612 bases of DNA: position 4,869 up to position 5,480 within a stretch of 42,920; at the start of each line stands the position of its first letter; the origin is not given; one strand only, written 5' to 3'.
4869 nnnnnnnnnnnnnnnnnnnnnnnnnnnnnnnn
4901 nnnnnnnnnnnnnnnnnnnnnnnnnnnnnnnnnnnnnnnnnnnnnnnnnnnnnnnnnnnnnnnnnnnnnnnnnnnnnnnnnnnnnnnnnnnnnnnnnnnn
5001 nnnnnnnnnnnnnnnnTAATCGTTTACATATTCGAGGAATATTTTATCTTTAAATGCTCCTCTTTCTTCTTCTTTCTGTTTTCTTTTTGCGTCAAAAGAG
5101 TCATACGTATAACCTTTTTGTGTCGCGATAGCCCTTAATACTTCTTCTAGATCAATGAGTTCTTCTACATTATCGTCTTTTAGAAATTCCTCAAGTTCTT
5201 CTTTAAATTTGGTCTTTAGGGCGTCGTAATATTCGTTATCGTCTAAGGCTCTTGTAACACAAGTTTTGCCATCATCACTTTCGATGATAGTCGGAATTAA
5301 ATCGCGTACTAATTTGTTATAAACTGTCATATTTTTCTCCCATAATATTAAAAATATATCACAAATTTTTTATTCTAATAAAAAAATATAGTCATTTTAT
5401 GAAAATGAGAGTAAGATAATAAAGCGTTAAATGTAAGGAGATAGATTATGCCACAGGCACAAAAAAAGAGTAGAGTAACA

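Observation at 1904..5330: Translationally coupled MazG-like / endonuclease-helicase / non-DNA-type methyltransferase operon: candidate undescribed defence or nucleotide-surveillance system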

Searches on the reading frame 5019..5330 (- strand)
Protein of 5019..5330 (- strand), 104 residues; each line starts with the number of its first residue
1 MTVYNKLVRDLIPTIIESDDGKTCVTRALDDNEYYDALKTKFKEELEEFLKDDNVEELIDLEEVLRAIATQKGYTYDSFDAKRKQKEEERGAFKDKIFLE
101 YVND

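Call 5: search_protein_families(library=pfam, proteins=[window:5019-5330:-], max_evalue=0.1)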
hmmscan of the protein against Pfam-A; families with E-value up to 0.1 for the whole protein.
window:5019-5330:- (104 aa): 2 families
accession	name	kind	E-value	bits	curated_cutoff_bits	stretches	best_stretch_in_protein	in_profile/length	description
PF06489.16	Orthopox_A49R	-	0.029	15.1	25.8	1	10-69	66-120/162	Orthopoxvirus A49R protein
PF17898.6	GerD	-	0.052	13.9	29.5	1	5-52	5-52/114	Spore germination GerD central core domain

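Call 6: search_protein_families(library=padloc, proteins=[window:5019-5330:-], max_evalue=0.1)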
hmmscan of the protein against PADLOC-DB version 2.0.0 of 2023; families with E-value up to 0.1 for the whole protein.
window:5019-5330:- (104 aa): 0 families

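Call 7: search_protein_families(library=ncbifam, proteins=[window:5019-5330:-], max_evalue=0.1)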
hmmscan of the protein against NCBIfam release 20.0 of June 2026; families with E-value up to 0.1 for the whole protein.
window:5019-5330:- (104 aa): 1 family
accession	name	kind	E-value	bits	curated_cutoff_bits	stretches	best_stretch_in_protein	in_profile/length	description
NF040477.1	chlor_oxi_RclA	equivalog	0.051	12.2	740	1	22-99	52-125/441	reactive chlorine resistance oxidoreductase RclA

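Call 8: search_solved_structures(query=window:5019-5330:-, max_evalue=10, show_alignments=2)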
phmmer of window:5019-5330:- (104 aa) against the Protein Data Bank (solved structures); distinct sequences matched with E-value up to 10: 8.
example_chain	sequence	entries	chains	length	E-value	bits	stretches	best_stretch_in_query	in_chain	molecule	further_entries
4d5r_A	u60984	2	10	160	0.024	18.2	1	10-69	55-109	A49 | PROTEIN A49R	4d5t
4d5s_A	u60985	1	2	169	0.026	18.1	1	10-69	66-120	A49R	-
3now_A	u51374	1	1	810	0.25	15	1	21-55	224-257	UNC-45 protein, SD10334p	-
6m3h_A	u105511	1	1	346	0.51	14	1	10-88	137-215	Histone PARylation factor 1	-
4l2w_C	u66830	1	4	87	0.59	13.8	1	28-97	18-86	Rho-associated protein kinase 1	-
4qpv_A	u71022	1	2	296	0.69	13.6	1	25-67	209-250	Uncharacterized protein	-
6tx2_A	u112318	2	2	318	0.95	13.1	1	19-88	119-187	Histone PARylation factor 1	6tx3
6x0l_O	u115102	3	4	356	1.2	12.8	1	19-88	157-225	Histone PARylation factor 1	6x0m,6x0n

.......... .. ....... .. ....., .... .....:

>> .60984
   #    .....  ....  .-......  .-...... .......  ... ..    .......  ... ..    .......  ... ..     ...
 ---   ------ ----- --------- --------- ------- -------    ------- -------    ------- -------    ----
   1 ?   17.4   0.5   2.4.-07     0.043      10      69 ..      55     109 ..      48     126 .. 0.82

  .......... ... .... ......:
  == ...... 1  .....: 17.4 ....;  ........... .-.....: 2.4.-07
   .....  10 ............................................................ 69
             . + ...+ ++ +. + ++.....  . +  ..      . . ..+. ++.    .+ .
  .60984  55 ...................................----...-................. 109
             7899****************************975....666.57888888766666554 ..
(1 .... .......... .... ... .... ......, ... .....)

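Call 10: search_protein_families(library=phrogs, proteins=[window:5019-5330:-], max_evalue=0.01)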
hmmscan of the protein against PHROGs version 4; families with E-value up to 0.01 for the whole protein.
window:5019-5330:- (104 aa): 0 families

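Call 23: find_homologous_proteins(query=window:5019-5330:-, max_evalue=0.001)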
Query window:5019-5330:- (104 aa): 665 proteins with E <= 0.001 among 678 candidates; the best 120 are listed.
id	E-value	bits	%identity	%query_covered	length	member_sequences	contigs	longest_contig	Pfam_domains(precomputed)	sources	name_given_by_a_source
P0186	2.3e-59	216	100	100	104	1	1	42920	-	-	-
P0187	2.3e-50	187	85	100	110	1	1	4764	-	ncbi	-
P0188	4.7e-33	131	64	100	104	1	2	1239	-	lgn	-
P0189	1.6e-32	129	63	100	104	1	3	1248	-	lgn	-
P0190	3.5e-32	128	63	100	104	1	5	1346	-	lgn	-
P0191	1.1e-31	127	62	100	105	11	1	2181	-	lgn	-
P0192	2.9e-31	125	60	100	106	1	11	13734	-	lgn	-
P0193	1.2e-30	123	62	100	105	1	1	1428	-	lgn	-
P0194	2.4e-30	122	61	100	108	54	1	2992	-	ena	-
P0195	8.1e-30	121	61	100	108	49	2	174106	-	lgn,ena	-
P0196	8.9e-30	121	62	100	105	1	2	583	-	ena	-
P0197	9.3e-30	121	61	100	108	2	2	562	-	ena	-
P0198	1.0e-29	120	63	100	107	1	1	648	-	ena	-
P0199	1.2e-29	120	61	100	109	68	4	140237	-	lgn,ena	-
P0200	1.2e-29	120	62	100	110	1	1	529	-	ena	-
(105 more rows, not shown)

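Call 25: search_solved_structures(query=A2, max_evalue=10, show_alignments=3)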
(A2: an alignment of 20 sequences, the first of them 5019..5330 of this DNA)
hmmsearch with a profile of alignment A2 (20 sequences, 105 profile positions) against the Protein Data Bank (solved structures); distinct sequences matched with E-value up to 10: 6.
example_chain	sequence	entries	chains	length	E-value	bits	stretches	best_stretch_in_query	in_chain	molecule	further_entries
4o8w_A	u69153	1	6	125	0.029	17.8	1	3-49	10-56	Spore germination protein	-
9vg2_A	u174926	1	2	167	0.046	17.2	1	19-71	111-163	MarR-family transcriptional regulator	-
8za5_A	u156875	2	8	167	0.048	17.2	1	18-71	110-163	MarR-family transcriptional regulator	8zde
8c0d_A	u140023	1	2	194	0.33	14.5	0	9-49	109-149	E3 UFM1-protein ligase 1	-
8b9x_A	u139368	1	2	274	0.67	13.5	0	9-49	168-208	DDRGK domain-containing protein 1,E3 UFM1-protein ligase 1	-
4qpv_A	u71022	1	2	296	4.6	10.8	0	46-69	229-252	Uncharacterized protein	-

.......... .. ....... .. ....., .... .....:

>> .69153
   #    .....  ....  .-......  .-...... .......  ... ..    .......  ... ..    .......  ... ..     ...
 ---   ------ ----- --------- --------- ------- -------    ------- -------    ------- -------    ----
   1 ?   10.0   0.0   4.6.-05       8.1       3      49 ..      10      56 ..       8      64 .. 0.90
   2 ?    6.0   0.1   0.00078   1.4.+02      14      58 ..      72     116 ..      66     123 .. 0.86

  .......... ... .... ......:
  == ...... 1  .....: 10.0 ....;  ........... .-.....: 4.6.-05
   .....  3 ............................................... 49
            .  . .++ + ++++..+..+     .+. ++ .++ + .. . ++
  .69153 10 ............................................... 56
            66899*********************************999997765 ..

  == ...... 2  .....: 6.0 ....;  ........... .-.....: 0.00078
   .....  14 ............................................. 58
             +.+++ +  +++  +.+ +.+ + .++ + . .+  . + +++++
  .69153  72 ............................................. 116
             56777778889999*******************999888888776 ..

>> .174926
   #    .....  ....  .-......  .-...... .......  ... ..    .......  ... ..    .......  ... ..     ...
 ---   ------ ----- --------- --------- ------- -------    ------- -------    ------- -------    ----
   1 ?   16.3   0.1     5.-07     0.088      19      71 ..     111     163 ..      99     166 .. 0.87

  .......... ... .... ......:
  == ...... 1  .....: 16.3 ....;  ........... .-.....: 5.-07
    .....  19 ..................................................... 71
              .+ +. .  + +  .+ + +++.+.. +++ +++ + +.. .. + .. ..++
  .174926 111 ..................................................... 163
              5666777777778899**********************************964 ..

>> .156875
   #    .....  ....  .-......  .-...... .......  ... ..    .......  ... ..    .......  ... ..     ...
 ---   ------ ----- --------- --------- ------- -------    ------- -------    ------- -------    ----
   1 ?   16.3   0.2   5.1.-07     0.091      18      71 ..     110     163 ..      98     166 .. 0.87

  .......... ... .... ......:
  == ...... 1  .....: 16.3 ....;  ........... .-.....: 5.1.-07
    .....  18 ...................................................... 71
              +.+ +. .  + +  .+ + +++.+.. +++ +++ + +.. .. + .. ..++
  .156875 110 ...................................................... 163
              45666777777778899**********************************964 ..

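Call 27: search_protein_families(library=pfam, alignment_id=A2, max_evalue=10)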
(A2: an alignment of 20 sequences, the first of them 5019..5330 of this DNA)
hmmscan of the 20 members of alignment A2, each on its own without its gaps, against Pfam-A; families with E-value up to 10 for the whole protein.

A. member 1, window:5019-5330:- (104 aa): 4 families
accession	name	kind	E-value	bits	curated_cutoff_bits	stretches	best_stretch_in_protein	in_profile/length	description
PF06489.16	Orthopox_A49R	-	0.029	15.1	25.8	1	10-69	66-120/162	Orthopoxvirus A49R protein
PF17898.6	GerD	-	0.052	13.9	29.5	1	5-52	5-52/114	Spore germination GerD central core domain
PF19668.4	DUF6171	-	0.18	12.6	27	1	22-54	5-36/80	Family of unknown function (DUF6171)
PF05696.16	DUF826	-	0.2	12.3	25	1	24-58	12-45/75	Protein of unknown function (DUF826)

B. families by the number of members that match (of 20 scanned): 31 families (the first 25 are shown)
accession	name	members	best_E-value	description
PF17898.6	GerD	13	0.0032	Spore germination GerD central core domain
PF08757.17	CotH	10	0.0019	CotH kinase protein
PF05135.19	Phage_connect_1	4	0.038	Phage gp6-like head-tail connector protein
PF17619.7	SCVP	4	0.041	Secreted clade V proteins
PF16344.10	FecR_C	3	0.02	FecR, C-terminal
PF24279.1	HVO_2525_N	3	0.044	HVO_2525, N-terminal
PF17075.10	RRT14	3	0.061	Regular of rDNA transcription protein 14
PF04908.21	SH3BGR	2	0.03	SH3-binding, glutamic acid-rich protein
PF19668.4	DUF6171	2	0.12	Family of unknown function (DUF6171)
PF10737.14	GerPC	1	0.011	Spore germination protein GerPC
PF16376.10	fragilysinNterm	1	0.02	N-terminal domain of fragilysin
PF01895.24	PhoU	1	0.026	PhoU domain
PF04518.17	Effector_1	1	0.027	Effector from type III secretion system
PF06489.16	Orthopox_A49R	1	0.029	Orthopoxvirus A49R protein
PF12693.12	GspL_C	1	0.03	GspL periplasmic domain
PF01503.22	PRA-PH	1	0.13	Phosphoribosyl-ATP pyrophosphohydrolase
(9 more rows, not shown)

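Call 28: search_dna_similar(query=window:5019-5330:-, collection=phages, mode=protein, max_evalue=0.01, max_rows=20)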
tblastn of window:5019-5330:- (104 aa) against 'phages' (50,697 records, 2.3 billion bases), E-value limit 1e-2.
No match.

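Call 76: search_protein_representatives(alignment_id=A2)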
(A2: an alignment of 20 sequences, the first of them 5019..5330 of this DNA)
Query: 20 sequences, 105 profile positions. Proteins with E-value up to 0.001 (for the whole library): 9722; up to 1e-10: 4680; up to 1e-30: 38. The best 150 are listed.
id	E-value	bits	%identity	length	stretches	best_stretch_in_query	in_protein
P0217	1.1e-52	192.8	-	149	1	1-105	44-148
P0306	5.9e-43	161.5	-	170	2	2-89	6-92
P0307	5.7e-42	158.4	-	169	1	4-104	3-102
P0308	1.6e-39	150.5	-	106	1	4-104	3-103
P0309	1.9e-38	147.1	-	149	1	1-80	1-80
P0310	3.0e-38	146.4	-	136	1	1-104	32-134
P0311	4.8e-37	142.5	-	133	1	1-104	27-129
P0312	2.5e-36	140.2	-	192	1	1-104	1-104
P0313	8.0e-36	138.6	-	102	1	1-101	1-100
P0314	3.4e-35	136.6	-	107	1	2-103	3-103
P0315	5.5e-35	135.9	-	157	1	1-104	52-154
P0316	1.5e-34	134.5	-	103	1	3-104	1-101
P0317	2.8e-34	133.6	-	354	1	2-104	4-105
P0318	1.5e-33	131.3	-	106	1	3-104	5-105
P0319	4.2e-33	129.9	-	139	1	3-104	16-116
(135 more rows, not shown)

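Call 78: search_solved_structures(query=A7, max_evalue=10, show_alignments=3)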
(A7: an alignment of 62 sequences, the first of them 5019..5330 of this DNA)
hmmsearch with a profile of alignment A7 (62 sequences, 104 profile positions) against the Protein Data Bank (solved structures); distinct sequences matched with E-value up to 10: 3.
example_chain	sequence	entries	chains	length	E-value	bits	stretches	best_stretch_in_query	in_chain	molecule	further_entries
7bgm_A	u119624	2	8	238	0.12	15.8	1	14-94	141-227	Phosphoribosyl-AMP cyclohydrolase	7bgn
5ie9_A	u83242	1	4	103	0.62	13.6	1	52-89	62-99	Nucleotide pyrophosphohydrolase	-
2f3o_A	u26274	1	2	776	2.5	11.7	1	39-71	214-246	pyruvate formate-lyase 2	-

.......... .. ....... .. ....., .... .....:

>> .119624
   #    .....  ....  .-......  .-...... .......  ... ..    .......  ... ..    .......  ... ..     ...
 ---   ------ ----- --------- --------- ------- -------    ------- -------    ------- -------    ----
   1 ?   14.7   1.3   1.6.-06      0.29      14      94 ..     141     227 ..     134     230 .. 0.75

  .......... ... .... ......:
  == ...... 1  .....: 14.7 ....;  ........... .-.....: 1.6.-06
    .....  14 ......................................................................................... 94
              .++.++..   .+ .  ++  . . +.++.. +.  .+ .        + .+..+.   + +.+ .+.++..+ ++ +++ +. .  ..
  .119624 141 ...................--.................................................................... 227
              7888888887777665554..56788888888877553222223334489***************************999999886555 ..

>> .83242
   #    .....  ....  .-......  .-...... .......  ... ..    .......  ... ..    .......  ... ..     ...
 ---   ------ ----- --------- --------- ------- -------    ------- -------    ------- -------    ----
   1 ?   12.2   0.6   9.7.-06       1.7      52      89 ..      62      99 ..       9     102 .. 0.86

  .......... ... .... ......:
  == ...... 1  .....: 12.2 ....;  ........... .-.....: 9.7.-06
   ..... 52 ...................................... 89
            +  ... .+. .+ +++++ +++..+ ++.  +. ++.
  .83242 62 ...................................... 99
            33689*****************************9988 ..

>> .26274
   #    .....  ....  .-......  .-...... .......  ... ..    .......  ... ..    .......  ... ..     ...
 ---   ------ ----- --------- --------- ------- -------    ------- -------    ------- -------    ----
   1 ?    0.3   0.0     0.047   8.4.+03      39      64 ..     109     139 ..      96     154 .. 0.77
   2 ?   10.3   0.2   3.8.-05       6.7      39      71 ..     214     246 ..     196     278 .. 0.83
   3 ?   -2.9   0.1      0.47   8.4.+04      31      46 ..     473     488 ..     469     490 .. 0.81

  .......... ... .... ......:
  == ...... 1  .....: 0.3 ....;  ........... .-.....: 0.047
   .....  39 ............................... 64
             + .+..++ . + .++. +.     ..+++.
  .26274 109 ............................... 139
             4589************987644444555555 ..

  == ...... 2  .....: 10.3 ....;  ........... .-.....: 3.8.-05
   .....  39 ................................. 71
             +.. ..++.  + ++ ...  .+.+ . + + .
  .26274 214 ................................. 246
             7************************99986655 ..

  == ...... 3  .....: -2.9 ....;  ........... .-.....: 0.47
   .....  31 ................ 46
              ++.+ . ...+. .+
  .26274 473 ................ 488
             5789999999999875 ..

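Call 79: search_protein_families(library=pfam, alignment_id=A7, max_evalue=1)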
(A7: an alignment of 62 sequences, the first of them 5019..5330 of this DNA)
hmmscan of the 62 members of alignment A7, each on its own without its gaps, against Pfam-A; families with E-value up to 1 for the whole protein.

A. member 1, window:5019-5330:- (104 aa): 4 families
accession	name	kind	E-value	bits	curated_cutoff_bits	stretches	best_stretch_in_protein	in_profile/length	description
PF06489.16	Orthopox_A49R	-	0.029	15.1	25.8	1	10-69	66-120/162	Orthopoxvirus A49R protein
PF17898.6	GerD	-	0.052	13.9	29.5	1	5-52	5-52/114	Spore germination GerD central core domain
PF19668.4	DUF6171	-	0.18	12.6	27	1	22-54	5-36/80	Family of unknown function (DUF6171)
PF05696.16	DUF826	-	0.2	12.3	25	1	24-58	12-45/75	Protein of unknown function (DUF826)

B. families by the number of members that match (of 62 scanned): 113 families (the first 25 are shown)
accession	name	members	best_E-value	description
PF12643.12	MazG-like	17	9.2e-06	MazG-like family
PF01503.22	PRA-PH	15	9.4e-05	Phosphoribosyl-ATP pyrophosphohydrolase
PF07830.18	PP2C_C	13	0.019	Protein serine/threonine phosphatase 2C, C-terminal domain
PF03819.22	MazG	6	4.3e-05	MazG nucleotide pyrophosphohydrolase domain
PF08761.16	dUTPase_2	6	0.0016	dUTPase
PF04079.22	SMC_ScpB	3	0.002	Segregation and condensation complex subunit ScpB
PF07638.17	Sigma70_ECF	3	0.011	ECF sigma factor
PF16043.11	DUF4795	3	0.015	Domain of unknown function (DUF4795)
PF07055.18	Eno-Rase_FAD_bd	3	0.016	Enoyl reductase FAD binding domain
PF23421.1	DUF7109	3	0.022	Family of unknown function (DUF7109)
PF24722.1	DUF7674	3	0.031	Domain of unknown function (DUF7674)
PF23129.1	DotZ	2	0.0076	DotZ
PF17075.10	RRT14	2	0.01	Regular of rDNA transcription protein 14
PF20661.2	SutA-RBD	2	0.033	SutA RNAP-binding domain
PF18891.5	FANCL_d3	2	0.045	FANCL UBC-like domain 3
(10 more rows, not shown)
